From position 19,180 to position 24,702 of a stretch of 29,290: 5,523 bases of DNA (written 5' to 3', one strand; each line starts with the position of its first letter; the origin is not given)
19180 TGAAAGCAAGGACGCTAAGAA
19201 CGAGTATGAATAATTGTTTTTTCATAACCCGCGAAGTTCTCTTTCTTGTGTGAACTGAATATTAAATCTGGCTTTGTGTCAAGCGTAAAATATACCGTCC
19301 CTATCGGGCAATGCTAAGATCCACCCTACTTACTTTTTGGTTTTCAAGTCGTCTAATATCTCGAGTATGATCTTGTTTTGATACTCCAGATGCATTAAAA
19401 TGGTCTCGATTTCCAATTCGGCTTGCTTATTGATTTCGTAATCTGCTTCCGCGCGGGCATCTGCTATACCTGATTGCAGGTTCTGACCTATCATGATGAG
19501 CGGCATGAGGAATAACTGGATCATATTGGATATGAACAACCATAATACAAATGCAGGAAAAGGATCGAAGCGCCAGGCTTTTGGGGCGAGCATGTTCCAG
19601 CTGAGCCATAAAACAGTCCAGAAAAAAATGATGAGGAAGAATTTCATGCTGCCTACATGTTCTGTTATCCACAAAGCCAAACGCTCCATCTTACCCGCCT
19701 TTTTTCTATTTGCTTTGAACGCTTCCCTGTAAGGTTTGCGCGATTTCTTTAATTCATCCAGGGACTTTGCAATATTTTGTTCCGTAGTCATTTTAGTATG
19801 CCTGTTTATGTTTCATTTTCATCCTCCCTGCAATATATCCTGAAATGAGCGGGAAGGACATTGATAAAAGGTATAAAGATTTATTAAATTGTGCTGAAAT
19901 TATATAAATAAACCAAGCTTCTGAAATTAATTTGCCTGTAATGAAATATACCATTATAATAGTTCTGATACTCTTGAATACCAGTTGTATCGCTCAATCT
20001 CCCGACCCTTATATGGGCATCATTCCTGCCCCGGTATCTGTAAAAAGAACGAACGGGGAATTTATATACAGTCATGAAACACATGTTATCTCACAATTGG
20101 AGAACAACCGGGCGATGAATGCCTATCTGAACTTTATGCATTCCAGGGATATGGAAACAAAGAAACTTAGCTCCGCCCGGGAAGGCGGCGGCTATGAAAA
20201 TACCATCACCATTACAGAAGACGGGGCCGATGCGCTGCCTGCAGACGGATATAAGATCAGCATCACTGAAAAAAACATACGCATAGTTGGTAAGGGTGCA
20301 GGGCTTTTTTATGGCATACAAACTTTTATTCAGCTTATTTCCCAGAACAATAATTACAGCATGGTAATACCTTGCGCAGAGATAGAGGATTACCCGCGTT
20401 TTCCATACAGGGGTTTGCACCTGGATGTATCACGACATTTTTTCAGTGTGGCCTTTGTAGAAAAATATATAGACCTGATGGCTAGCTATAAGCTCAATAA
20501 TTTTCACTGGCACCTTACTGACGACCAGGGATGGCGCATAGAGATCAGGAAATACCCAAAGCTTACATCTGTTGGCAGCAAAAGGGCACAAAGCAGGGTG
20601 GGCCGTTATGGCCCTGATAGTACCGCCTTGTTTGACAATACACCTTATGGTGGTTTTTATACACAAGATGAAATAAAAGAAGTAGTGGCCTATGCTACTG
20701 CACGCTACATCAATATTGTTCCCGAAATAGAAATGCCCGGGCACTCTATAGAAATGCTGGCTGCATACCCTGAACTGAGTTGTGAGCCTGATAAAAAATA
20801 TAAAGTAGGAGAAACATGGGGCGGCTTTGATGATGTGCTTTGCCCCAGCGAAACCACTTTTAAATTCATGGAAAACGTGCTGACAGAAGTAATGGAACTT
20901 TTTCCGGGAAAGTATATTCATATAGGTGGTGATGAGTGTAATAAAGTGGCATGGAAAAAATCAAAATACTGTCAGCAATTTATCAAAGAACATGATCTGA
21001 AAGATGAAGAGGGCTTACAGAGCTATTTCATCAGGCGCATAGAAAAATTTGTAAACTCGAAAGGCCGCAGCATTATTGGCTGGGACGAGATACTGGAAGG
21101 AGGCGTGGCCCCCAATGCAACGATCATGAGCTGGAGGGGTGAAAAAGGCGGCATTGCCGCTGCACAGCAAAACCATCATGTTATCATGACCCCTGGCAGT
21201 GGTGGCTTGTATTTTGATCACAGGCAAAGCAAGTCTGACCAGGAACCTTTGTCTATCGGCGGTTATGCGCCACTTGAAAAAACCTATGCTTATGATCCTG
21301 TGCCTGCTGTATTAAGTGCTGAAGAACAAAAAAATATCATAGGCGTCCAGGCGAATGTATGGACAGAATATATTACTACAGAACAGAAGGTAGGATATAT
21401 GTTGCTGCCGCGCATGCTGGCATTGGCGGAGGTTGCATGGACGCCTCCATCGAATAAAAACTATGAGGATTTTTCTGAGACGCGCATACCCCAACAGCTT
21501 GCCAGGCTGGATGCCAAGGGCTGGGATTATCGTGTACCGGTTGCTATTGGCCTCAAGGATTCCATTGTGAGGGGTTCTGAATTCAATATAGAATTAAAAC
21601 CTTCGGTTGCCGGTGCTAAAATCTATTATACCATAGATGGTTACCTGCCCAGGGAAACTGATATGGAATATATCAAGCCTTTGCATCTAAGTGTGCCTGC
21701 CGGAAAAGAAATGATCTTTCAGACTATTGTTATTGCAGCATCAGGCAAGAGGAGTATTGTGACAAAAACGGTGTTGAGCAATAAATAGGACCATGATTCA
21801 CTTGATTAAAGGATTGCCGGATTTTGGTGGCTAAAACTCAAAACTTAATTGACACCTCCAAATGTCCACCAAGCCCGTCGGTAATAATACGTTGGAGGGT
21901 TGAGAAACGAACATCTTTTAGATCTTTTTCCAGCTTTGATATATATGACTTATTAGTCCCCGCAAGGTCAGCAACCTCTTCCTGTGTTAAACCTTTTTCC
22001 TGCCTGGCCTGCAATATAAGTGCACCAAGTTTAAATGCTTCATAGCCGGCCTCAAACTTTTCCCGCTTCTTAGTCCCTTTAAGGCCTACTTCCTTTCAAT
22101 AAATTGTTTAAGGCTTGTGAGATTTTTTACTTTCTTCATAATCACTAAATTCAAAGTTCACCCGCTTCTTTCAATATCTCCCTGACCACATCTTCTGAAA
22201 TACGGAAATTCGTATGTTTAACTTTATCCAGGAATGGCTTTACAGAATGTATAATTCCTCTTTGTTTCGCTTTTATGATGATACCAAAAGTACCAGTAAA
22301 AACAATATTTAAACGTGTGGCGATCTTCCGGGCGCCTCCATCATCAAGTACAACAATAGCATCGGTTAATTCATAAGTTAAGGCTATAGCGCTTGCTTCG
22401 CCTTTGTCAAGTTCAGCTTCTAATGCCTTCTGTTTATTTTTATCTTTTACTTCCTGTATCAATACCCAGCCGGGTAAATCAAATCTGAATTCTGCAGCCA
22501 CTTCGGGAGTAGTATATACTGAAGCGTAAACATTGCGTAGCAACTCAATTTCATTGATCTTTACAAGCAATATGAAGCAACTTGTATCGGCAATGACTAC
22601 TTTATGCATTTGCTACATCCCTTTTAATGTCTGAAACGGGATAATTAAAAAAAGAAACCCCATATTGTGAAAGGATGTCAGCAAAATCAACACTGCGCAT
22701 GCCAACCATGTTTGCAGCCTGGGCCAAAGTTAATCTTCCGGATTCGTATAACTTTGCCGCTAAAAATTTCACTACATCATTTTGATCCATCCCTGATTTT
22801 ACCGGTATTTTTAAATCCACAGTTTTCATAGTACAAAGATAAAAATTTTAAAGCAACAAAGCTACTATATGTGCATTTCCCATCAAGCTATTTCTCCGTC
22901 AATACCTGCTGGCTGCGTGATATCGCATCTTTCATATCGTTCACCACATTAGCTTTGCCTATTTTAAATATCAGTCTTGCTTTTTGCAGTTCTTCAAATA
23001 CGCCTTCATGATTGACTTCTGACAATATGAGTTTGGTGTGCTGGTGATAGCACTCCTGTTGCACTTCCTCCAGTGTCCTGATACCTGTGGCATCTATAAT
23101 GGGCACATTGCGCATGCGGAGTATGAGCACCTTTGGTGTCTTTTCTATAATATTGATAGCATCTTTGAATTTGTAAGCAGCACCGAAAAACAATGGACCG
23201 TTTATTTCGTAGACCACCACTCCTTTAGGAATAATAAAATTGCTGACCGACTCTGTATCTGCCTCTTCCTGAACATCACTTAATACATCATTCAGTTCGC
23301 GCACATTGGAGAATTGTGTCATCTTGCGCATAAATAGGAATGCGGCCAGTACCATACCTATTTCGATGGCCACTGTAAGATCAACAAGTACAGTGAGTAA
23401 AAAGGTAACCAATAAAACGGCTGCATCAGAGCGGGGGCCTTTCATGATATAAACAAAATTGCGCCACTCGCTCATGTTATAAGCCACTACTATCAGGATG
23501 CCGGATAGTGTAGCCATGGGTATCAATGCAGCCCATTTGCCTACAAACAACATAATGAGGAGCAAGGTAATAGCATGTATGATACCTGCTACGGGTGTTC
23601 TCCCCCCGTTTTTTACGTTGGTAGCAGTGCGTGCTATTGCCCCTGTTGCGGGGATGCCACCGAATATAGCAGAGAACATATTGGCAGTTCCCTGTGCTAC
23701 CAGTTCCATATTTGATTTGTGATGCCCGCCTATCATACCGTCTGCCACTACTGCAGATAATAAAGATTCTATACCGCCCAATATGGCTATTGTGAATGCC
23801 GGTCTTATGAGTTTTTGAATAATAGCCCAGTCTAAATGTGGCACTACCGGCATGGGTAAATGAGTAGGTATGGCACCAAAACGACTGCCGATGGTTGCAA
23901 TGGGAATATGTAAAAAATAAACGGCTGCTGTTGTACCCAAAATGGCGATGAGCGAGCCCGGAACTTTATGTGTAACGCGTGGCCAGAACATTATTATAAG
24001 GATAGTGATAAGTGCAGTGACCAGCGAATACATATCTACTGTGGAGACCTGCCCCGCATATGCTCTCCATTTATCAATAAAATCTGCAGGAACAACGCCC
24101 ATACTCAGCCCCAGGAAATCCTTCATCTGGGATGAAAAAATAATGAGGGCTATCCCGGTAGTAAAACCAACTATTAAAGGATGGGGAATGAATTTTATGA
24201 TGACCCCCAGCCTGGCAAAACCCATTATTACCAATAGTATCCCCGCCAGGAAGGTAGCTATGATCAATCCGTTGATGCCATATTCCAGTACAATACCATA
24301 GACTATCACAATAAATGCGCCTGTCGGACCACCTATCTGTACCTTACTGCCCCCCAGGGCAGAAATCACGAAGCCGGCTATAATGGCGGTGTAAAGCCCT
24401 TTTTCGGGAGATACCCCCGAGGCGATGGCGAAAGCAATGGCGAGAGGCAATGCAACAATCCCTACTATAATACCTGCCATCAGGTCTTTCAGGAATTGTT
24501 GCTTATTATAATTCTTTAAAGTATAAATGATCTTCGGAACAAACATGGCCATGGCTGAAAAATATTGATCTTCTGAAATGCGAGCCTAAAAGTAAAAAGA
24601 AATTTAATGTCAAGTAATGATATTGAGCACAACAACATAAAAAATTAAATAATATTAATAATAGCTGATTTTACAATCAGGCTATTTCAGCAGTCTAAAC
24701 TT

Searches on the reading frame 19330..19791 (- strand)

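Call 24: search_protein_families(library=pfam, proteins=[window:19330-19791:-], max_evalue=0.0001)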
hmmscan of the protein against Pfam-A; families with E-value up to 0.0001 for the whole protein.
window:19330-19791:- (153 aa): 1 family
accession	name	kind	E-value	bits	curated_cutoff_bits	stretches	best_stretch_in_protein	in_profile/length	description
PF06210.16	DUF1003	-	4.9e-24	84.9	27.4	1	46-141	1-95/103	Protein of unknown function (DUF1003)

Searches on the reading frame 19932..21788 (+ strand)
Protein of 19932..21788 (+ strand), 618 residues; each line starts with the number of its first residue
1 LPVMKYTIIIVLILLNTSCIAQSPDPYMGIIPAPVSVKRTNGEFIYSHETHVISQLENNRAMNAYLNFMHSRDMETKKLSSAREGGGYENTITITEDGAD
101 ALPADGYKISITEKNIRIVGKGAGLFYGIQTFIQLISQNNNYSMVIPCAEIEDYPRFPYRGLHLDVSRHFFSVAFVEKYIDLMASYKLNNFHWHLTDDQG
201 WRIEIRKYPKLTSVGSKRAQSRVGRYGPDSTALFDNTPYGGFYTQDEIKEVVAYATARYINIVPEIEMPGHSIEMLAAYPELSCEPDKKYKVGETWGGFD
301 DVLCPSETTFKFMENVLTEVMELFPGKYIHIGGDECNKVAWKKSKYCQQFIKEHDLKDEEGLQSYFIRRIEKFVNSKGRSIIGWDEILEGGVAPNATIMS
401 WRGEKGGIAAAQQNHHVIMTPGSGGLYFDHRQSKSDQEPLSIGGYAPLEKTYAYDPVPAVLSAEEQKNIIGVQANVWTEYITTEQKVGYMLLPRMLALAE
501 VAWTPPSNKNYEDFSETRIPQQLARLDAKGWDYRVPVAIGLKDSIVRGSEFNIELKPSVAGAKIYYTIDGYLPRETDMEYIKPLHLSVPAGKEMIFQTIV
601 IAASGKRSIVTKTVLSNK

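Call 24: search_protein_families(library=pfam, proteins=[window:19932-21788:+], max_evalue=0.0001)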
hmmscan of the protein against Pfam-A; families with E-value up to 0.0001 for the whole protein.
window:19932-21788:+ (618 aa): 3 families
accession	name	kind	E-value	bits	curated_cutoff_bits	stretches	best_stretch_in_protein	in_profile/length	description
PF00728.28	Glyco_hydro_20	-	1.1e-122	410.2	22.3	1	157-505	1-347/348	Glycosyl hydrolase family 20, catalytic domain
PF02838.20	Glyco_hydro_20b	-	2.8e-20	73.8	26.1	1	29-154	3-124/124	Glycosyl hydrolase family 20, domain 2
PF13290.12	CHB_HEX_C_1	-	3.6e-05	24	22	1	552-611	11-66/67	Chitobiase/beta-hexosaminidase C-terminal domain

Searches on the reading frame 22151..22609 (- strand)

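Call 24: search_protein_families(library=pfam, proteins=[window:22151-22609:-], max_evalue=0.0001)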
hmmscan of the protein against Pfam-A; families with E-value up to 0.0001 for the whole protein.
window:22151-22609:- (152 aa): 1 family
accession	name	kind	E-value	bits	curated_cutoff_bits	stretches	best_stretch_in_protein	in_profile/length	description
PF11848.13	DUF3368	-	2.2e-15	56.7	27.3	1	105-149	2-46/46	Domain of unknown function (DUF3368)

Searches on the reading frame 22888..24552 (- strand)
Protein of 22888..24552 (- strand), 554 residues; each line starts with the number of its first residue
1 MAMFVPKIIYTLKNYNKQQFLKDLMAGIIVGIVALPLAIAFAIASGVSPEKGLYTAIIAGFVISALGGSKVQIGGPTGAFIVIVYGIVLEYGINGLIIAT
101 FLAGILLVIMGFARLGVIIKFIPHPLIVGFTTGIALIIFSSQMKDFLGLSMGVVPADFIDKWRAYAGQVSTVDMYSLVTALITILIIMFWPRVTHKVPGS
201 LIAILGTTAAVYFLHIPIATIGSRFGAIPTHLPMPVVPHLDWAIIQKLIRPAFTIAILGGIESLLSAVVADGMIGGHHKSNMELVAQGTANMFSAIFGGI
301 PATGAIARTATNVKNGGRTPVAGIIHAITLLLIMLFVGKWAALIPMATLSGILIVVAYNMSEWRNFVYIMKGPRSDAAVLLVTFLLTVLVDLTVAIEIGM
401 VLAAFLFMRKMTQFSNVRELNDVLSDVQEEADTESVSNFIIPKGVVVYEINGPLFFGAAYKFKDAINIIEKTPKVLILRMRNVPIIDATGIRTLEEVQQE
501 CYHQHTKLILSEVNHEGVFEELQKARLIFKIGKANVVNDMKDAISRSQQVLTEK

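Call 24: search_protein_families(library=pfam, proteins=[window:22888-24552:-], max_evalue=0.0001)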
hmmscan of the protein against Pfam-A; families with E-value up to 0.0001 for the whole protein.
window:22888-24552:- (554 aa): 2 families
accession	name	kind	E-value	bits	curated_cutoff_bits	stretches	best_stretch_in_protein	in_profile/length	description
PF00916.26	Sulfate_transp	-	1.8e-89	300.6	23.2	1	20-383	1-380/380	Sulfate permease family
PF01740.26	STAS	-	6.1e-14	52.1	22.6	1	442-537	7-100/106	STAS domain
